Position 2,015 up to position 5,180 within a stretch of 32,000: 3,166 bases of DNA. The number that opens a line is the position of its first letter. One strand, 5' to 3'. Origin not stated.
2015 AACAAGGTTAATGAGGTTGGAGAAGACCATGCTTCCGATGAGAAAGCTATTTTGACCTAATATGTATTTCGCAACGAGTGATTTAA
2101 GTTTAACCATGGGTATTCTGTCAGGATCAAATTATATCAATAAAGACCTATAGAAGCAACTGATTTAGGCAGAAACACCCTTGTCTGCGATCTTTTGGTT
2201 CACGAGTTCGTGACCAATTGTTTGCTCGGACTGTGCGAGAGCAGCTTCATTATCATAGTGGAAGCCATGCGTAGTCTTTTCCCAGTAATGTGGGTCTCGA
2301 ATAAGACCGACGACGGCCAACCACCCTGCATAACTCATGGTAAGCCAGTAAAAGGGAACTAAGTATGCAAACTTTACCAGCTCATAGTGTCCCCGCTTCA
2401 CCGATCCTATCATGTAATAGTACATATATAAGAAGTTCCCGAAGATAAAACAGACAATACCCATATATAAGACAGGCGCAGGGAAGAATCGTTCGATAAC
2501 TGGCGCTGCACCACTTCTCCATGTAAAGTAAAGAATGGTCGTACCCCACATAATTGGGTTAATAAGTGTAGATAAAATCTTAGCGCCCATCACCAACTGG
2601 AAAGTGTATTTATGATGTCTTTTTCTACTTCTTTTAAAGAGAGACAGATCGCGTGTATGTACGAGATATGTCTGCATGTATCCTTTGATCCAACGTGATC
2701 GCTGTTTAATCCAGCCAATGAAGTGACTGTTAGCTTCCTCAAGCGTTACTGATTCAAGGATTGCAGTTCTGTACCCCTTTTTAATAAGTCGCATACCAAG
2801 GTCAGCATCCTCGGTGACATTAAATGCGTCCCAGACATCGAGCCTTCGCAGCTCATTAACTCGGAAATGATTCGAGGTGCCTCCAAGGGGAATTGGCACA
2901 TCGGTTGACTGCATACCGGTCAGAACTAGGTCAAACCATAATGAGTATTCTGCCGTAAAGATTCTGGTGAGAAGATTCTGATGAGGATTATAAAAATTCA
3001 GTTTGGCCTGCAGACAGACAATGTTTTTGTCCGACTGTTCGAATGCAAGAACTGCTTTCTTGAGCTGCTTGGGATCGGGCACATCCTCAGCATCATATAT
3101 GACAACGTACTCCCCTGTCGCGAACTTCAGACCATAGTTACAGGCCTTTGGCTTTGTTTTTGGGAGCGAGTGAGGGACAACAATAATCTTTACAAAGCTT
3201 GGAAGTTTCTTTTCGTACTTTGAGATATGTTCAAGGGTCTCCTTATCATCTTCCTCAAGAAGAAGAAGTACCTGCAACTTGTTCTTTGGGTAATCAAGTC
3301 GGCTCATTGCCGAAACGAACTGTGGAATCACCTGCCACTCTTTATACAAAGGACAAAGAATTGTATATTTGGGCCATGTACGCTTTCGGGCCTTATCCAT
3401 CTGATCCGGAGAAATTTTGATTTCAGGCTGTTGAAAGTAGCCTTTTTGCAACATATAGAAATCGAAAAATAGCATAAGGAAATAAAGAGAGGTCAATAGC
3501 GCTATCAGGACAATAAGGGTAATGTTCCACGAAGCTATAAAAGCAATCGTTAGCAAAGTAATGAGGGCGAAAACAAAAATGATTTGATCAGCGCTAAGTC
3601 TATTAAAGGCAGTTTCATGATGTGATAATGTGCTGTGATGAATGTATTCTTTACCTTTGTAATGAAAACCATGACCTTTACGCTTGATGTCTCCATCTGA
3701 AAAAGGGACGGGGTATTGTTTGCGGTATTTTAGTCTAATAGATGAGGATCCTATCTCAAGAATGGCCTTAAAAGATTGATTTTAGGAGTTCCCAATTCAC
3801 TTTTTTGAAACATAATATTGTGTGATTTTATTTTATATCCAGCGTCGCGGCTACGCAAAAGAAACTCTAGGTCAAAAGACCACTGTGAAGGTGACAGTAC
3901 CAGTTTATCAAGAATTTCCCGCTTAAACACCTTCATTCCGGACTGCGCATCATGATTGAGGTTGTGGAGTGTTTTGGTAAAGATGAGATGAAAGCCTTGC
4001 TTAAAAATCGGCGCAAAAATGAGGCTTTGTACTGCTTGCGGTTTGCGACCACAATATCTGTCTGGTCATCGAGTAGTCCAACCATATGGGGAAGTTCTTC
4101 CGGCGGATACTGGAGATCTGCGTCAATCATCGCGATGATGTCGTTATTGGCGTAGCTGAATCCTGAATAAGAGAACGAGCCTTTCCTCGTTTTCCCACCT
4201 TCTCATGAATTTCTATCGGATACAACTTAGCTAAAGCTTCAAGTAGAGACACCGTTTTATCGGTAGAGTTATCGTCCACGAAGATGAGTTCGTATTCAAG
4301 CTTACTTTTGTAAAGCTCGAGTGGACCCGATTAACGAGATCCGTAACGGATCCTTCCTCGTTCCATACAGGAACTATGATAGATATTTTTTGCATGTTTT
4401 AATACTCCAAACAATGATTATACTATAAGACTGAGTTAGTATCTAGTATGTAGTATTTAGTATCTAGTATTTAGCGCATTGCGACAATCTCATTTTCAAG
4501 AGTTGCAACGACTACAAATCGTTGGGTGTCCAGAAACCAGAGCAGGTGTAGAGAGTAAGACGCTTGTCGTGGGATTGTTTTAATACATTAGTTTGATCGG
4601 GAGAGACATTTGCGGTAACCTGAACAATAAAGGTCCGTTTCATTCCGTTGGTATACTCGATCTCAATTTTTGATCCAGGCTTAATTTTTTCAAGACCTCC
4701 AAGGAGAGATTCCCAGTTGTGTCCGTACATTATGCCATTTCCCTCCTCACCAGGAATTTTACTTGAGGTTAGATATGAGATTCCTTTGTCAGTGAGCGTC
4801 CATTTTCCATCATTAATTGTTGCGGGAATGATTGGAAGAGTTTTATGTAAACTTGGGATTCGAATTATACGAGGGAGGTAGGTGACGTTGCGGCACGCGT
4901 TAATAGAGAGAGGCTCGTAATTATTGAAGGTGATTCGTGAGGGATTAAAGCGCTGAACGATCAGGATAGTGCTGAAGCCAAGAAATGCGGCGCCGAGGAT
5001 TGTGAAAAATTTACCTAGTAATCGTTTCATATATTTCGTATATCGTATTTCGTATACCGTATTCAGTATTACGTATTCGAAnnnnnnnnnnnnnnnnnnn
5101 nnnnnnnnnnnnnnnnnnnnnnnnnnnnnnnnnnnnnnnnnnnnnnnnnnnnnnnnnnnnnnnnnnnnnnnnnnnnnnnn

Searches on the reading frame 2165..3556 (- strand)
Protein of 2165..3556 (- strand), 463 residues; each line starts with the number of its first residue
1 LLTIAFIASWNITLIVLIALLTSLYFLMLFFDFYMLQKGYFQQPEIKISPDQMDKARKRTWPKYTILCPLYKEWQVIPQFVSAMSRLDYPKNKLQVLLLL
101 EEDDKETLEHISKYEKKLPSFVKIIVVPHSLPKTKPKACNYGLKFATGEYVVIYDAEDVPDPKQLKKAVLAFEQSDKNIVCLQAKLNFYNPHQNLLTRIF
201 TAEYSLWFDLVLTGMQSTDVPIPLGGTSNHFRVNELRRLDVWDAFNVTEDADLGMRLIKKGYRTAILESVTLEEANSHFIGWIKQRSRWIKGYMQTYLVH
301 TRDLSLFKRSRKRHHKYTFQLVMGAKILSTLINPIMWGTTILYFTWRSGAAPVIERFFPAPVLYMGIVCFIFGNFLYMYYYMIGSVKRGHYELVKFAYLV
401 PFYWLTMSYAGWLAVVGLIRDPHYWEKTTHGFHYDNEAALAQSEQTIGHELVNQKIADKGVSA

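Call 57: search_protein_families(library=pfam, proteins=[window:2165-3556:-], max_evalue=0.001)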
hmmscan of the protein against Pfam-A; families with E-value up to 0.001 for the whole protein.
window:2165-3556:- (463 aa): 3 families
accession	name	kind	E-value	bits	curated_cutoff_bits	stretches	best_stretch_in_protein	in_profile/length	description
PF13632.12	Glyco_trans_2_3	-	1.1e-21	78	27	1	150-362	1-183/198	Glycosyl transferase family group 2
PF13641.12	Glyco_tranf_2_3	-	2.9e-21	77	27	1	62-292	1-230/230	Glycosyltransferase like family 2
PF00535.33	Glycos_transf_2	-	9.7e-16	58.6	23.3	1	66-200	2-131/168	Glycosyl transferase family 2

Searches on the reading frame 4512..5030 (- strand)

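Call 57: search_protein_families(library=pfam, proteins=[window:4512-5030:-], max_evalue=0.001)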
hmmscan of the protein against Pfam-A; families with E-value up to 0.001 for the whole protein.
window:4512-5030:- (172 aa): 1 family
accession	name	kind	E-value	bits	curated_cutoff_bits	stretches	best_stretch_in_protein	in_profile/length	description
PF04203.18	Sortase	-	1.7e-18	67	26.6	1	56-168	1-112/125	Sortase domain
